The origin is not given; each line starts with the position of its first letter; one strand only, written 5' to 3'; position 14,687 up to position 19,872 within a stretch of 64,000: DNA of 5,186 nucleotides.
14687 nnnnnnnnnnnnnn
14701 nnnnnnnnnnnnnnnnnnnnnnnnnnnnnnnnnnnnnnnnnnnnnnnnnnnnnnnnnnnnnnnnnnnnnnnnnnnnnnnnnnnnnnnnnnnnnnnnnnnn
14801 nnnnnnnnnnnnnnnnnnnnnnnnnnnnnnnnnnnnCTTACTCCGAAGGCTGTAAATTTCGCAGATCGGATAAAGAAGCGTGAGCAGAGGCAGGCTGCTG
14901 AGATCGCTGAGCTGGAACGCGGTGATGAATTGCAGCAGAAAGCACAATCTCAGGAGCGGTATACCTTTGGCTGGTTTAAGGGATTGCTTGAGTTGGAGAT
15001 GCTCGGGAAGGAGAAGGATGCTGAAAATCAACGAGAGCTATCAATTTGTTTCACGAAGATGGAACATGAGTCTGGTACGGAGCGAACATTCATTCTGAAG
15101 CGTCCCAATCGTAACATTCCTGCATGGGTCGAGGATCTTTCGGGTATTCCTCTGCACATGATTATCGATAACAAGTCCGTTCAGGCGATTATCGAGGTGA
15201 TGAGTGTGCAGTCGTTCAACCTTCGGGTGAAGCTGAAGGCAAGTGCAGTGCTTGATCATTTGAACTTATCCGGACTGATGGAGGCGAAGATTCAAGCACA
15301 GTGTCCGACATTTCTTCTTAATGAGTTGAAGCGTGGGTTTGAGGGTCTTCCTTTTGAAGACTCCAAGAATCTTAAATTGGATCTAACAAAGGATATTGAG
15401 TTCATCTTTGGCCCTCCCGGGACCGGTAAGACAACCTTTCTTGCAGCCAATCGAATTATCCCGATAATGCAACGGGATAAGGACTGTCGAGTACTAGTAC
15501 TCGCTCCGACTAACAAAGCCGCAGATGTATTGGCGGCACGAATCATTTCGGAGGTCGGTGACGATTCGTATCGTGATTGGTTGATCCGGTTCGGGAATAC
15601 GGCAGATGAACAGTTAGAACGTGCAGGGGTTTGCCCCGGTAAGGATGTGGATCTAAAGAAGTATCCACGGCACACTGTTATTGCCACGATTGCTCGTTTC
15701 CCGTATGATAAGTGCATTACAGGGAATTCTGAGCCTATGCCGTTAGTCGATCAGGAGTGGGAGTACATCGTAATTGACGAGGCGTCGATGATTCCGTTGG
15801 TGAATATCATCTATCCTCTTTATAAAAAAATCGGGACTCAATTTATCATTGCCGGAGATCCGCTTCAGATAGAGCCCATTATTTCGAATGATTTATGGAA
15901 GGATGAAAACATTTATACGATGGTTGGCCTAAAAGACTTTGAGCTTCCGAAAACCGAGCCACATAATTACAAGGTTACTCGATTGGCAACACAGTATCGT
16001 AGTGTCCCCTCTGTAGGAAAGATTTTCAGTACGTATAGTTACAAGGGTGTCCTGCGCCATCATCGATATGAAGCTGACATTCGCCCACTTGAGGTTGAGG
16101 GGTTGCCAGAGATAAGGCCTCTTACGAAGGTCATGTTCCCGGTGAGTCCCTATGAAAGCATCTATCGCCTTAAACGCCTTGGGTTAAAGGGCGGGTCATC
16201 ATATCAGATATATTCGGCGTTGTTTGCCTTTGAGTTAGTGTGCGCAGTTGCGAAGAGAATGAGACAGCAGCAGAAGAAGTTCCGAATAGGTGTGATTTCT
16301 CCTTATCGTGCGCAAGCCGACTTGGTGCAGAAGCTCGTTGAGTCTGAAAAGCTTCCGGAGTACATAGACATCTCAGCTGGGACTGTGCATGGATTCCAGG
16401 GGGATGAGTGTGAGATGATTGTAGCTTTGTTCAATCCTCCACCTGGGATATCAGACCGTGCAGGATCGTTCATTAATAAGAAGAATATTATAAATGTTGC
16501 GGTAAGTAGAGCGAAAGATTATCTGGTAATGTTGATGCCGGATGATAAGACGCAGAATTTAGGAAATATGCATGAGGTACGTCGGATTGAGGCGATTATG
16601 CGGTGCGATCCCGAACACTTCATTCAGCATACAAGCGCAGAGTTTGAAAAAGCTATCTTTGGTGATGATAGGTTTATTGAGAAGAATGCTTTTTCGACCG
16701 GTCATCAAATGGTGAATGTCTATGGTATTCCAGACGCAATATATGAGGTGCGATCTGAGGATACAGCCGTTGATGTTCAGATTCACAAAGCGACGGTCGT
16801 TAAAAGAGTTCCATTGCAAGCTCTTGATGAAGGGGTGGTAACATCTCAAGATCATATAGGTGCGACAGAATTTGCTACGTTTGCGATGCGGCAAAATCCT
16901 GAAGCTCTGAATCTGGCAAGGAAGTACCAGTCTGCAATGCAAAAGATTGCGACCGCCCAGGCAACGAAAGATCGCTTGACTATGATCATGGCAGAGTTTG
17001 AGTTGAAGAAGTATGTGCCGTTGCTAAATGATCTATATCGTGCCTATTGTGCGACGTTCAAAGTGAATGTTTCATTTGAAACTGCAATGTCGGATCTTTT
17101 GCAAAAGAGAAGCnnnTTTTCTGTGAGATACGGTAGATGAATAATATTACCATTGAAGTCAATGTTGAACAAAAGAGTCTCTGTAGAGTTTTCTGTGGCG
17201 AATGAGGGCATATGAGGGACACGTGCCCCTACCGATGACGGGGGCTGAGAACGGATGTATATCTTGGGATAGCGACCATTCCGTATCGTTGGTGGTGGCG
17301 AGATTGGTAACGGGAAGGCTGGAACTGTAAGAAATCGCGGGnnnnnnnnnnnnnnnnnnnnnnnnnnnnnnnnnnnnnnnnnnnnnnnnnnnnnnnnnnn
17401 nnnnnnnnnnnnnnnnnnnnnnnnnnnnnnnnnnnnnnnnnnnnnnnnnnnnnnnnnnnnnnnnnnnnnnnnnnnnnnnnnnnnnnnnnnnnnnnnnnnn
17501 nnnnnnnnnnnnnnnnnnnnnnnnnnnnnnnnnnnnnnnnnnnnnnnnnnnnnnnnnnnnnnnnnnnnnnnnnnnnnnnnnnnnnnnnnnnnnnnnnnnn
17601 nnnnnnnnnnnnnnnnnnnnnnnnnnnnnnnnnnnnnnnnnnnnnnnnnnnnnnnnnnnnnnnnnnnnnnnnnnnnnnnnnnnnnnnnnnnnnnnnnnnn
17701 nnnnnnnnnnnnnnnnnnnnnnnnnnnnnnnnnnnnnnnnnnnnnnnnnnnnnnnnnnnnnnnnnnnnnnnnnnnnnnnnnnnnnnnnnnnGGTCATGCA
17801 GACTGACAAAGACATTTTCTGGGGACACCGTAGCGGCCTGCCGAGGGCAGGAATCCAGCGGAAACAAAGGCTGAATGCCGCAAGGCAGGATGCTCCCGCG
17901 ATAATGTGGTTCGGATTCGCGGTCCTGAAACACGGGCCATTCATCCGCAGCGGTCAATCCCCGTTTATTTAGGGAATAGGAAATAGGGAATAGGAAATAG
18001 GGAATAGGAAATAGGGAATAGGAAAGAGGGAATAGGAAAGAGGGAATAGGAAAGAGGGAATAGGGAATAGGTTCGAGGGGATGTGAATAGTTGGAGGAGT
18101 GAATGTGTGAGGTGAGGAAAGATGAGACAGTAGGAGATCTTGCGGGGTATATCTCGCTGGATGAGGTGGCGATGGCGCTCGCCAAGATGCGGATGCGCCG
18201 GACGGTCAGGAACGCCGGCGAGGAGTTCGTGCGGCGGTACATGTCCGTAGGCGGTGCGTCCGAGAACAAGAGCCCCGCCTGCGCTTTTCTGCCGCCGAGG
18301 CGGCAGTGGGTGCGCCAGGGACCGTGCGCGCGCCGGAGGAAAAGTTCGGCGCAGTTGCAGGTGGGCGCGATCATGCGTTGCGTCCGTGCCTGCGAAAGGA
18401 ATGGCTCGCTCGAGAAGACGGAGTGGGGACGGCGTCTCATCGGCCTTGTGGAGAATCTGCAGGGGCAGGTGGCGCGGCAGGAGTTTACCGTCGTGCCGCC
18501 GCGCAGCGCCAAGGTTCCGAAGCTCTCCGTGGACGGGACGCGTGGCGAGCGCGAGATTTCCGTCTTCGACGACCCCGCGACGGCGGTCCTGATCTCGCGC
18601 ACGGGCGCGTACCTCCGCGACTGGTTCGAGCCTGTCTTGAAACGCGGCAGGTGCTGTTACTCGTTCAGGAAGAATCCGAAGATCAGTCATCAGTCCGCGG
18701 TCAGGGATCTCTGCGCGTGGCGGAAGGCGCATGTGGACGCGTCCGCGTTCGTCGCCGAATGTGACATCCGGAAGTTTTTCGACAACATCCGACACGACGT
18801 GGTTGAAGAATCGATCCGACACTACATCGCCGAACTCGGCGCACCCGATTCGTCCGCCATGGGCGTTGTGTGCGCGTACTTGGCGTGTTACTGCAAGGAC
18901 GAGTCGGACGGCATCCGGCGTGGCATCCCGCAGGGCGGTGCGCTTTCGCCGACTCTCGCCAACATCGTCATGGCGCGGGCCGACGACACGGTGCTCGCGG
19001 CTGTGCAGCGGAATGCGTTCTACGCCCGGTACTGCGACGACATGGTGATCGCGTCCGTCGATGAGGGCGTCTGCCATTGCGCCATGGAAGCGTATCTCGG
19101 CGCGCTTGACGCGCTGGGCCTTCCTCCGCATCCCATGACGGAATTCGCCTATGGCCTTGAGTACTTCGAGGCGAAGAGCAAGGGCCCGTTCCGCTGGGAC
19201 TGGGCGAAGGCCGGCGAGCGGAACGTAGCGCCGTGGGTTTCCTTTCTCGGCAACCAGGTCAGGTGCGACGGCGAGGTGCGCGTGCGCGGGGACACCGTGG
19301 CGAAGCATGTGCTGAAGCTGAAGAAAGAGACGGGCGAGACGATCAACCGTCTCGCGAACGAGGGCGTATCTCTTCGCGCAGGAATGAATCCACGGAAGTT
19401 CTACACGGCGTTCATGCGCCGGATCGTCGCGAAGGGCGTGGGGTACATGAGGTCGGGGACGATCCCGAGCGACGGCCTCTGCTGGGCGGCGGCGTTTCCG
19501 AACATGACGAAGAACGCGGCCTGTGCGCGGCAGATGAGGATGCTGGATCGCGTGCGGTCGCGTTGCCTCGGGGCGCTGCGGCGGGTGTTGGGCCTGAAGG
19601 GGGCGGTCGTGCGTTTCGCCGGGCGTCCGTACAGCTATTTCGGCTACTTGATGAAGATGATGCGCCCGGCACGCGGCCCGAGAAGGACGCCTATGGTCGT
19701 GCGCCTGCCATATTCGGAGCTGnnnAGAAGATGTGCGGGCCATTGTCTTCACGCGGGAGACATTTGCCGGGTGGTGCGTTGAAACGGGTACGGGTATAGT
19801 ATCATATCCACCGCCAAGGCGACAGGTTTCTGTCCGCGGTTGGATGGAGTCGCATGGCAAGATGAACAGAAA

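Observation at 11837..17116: Giant GHKL-ATPase / SF1-helicase fusion with a central charged coiled-coil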

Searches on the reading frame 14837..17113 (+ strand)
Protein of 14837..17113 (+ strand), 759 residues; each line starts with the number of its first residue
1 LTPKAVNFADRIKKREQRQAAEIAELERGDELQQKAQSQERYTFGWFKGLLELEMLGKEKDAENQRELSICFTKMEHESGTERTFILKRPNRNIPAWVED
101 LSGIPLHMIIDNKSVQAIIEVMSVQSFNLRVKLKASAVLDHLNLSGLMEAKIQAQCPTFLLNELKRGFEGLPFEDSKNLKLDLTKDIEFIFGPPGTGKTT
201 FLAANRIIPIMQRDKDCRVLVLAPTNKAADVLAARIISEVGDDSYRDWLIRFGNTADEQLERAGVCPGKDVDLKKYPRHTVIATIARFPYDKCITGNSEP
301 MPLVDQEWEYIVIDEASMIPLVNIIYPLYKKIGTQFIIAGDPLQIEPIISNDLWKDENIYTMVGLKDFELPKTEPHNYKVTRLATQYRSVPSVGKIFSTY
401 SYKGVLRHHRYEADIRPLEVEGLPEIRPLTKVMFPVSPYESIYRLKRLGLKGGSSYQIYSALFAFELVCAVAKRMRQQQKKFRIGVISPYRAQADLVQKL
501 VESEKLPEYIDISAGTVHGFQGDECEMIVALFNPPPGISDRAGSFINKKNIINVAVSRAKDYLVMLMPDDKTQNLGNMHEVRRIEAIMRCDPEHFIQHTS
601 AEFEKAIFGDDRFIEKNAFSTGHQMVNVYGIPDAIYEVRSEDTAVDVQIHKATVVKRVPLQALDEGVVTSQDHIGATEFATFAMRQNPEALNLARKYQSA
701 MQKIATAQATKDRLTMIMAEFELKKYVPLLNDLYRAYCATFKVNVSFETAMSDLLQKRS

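Call 40: predict_structure(alignment_id=A2)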
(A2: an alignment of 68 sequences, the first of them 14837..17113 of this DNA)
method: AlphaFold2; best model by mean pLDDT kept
length: 759 residues; sequences in the alignment: 68
mean_pLDDT: 82.5   pTM: 0.72
mean pLDDT of the five models: 82.5, 82.5, 82.1, 81.1, 79.9
residues with pLDDT >= 90: 337; 70-90: 291; 50-70: 76; < 50: 55
segments of 3 or more residues with pLDDT < 50: 1-4, 61-65, 438-445, 447-453, 623-630, 653-674
pLDDT, mean of each block of 10 residues (from residue 1): 60 81 81 88 93 75 58 85 84 70 81 85 76 72 81 72 89 95 96 91 96 92 89 95 93 81 79 88 89 74 91 92 95 95 76 82 92 96 94 95 93 92 95 71 46 64 94 91 91 84 90 84 84 68 73 90 94 79 95 96 93 80 44 69 69 42 33 57 91 94 92 90 91 91 88 79
secondary structure, 60 per line:
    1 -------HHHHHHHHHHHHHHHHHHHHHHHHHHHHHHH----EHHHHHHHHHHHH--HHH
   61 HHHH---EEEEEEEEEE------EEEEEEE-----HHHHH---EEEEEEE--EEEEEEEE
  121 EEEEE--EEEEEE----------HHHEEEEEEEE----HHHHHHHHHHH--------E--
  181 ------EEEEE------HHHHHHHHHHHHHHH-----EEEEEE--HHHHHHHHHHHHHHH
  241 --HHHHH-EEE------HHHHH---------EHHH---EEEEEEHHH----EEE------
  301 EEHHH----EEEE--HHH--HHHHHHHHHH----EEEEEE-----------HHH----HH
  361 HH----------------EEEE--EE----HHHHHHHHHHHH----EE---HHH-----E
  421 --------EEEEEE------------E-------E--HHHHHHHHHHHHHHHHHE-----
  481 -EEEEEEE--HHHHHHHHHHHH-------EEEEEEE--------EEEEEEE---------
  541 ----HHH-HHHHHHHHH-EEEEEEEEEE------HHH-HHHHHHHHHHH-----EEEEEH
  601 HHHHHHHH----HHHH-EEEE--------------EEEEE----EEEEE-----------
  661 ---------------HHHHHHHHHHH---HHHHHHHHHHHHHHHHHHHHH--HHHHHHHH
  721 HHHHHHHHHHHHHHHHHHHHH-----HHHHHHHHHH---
elements in order (helices of 4 or more, strands of 3 or more residues): H8-38 H44-55 H58-64 E68-77 E84-90 H96-100 E104-110 E113-125 E128-133 E147-154 H159-169 E187-191 H198-212 E218-223 H226-240 H243-247 E249-251 H258-262 E279-284 E292-294 E310-313 H321-330 E335-340 H359-362 E379-382 H391-402 E429-434 H458-474 E482-488 H491-502 E510-516 E525-531 H549-557 E559-568 H579-589 E595-599 H600-608 H613-616 E618-621 E636-640 E645-649 H676-686 H690-710 H713-741 H747-756

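Call 44: fold_search(model_id=the predicted structure, library=pdb)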
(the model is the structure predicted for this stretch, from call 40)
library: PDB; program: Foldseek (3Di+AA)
matches with E <= 10: 1555; with E <= 0.001: 402
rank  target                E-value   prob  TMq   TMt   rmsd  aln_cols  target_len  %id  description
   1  2xzp                  3.1e-23  1.00  0.50  0.59   8.8       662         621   17  Upf1 helicase (released 2011-03-30)
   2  2gk6_A                3.6e-23  1.00  0.47  0.58   9.2       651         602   16  Structural and Functional insights into the human Upf1 helicase core (released 2007-01-09)
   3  2xzo_A                2.4e-22  1.00  0.41  0.50  10.8       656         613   16  Upf1 helicase - RNA complex (released 2011-03-30)
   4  2wjy                  2.9e-22  1.00  0.47  0.46   9.5       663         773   16  Crystal structure of the complex between human nonsense mediated decay factors UPF1 and UPF2 Orthorhombic form (released 2009-07-07)
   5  2gk7                  3.2e-22  1.00  0.46  0.57   9.5       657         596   16  Structural and Functional insights into the human Upf1 helicase core (released 2007-01-09)
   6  2gjk                  1.9e-21  1.00  0.45  0.54   9.4       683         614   16  Structural and functional insights into the human Upf1 helicase core (released 2007-01-09)
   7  8ftm_A                2.1e-21  1.00  0.44  0.47  15.0       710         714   17  Setx-ssRNA-ADP-SO4 complex (released 2023-10-25)
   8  8rd3_A                2.4e-21  1.00  0.50  0.59   8.7       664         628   16  Crystal structure of Saccharomyces cerevisiae Nmd4 protein bound to Upf1 helicase domain (released 2024-08-14)
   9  2wjv_A                5.8e-21  1.00  0.48  0.47   9.0       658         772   16  Crystal structure of the complex between human nonsense mediated decay factors UPF1 and UPF2 (released 2009-07-07)
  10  2xzl_A                6.1e-21  1.00  0.44  0.44  11.0       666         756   15  Upf1-RNA complex (released 2011-03-30)
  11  9qwn_A                6.5e-21  1.00  0.48  0.46   9.1       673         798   16  Human UPF1 in complex with the histone stem loop RNA (released 2025-12-03)
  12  8ftm_B                6.5e-21  1.00  0.44  0.45  15.7       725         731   16  Setx-ssRNA-ADP-SO4 complex (released 2023-10-25)
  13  5mzn                  1.1e-20  1.00  0.45  0.50  13.4       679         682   18  Helicase Sen1 (released 2017-04-19)
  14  9qdq_A                1.9e-20  1.00  0.46  0.44   9.7       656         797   15  Cryo-EM structure of Upf1-Nmd4-Ebs1 in complex with RNA (released 2025-10-22)
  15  8ram_O                2.1e-20  1.00  0.47  0.51  13.8       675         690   17  Structure of Sen1 bound RNA Polymerase II pre-termination complex (released 2024-10-30)
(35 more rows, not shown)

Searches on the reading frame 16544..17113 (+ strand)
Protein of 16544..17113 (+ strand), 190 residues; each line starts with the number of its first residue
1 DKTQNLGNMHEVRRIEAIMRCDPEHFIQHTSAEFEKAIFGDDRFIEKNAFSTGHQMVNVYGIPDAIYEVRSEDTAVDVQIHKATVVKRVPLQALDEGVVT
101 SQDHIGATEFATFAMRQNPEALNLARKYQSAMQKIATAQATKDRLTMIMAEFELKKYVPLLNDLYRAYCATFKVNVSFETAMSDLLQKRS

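Call 54: search_protein_families(library=pfam, proteins=[window:16544-17113:+], max_evalue=1)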
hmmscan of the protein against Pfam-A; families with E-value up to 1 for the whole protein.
window:16544-17113:+ (190 aa): 2 families
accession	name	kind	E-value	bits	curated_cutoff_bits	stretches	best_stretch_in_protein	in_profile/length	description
PF05314.16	Baculo_ODV-E27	-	0.04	13.3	25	1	55-175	116-236/295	Baculovirus occlusion-derived virus envelope protein EC27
PF07949.17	YbbR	-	0.1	13.3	22.3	1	55-103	26-75/81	YbbR-like protein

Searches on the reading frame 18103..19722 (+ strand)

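Call 6: search_protein_families(library=ncbifam, proteins=[window:18103-19722:+], max_evalue=0.001)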
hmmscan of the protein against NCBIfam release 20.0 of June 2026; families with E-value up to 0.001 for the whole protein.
window:18103-19722:+ (540 aa): 6 families
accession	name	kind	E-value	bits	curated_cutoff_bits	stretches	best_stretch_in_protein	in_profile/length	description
TIGR04416.1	group_II_RT_mat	equivalog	1.8e-22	79.9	300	1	114-344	34-246/353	group II intron reverse transcriptase/maturase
NF038233.2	retron_St85_RT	exception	3.5e-15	56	235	1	209-326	84-190/289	retron St85 family RNA-directed DNA polymerase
NF041746.1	Drt2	equivalog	1.8e-14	53.8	390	1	272-317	221-267/416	antiviral reverse transcriptase Drt2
NF041747.1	Drt3a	equivalog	9.2e-13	48.3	200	1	215-320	111-208/412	antiviral reverse transcriptase Drt3a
NF042941.1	Retron_TIR_antiphage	equivalog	1.1e-07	31.1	600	1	213-323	90-189/464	TIR domain-containing anti-phage reverse transcriptase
NF038237.1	retron_Ec67_fus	exception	6.8e-06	24.8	450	1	216-318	113-205/572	retron Ec67 family RNA-directed DNA polymerase/endonuclease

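Call 7: search_protein_families(library=padloc, proteins=[window:18103-19722:+], max_evalue=0.001)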
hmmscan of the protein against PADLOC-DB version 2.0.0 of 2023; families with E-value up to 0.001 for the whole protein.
window:18103-19722:+ (540 aa): 74 families (the best 25 are shown)
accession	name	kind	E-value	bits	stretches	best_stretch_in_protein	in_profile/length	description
PDLC03778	RT_UG39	-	4.7e-94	314.3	2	272-496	291-507/541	DRT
PDLC01136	RT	-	5.2e-22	76.5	1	116-326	42-226/263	RT (reverse transcriptase)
PDLC03757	Drt2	-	7.9e-18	62.7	1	273-436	286-425/502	DRT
PDLC03766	Drt9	-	2.3e-17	61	1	117-320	72-249/488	DRT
PDLC03754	RT_UG17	-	4.1e-16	56.9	1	197-408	112-291/429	DRT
PDLC03779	RT_UG4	-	5.3e-16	56.6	1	195-343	100-239/307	DRT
PDLC02938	RT_I-B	-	4e-15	53.8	1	209-319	87-188/332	-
PDLC03768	Drt3a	-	2.9e-14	51.4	1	216-320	136-227/411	DRT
PDLC02942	RT_III-A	-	5.1e-14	50.1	1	209-318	128-223/341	-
PDLC02063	Cas1_IIIb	-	2.3e-13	47.5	1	186-329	109-241/617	-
PDLC03756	RT_UG19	-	5.2e-13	46.9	1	208-323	140-248/562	DRT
PDLC01607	RT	-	9.6e-13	46.7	1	207-340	42-140/161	"CAS-I,CAS-II,CAS-III,CAS-IV,CAS-V,CAS-VI; acquisition_associated"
PDLC03739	RT_Ec107-like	-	1.1e-12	45.9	1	209-317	95-190/307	retron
PDLC02948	RT_IX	-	1.7e-12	45.1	1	208-321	127-226/317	-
PDLC02175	Drt3a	-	2.2e-12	44.9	1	216-318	110-203/417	-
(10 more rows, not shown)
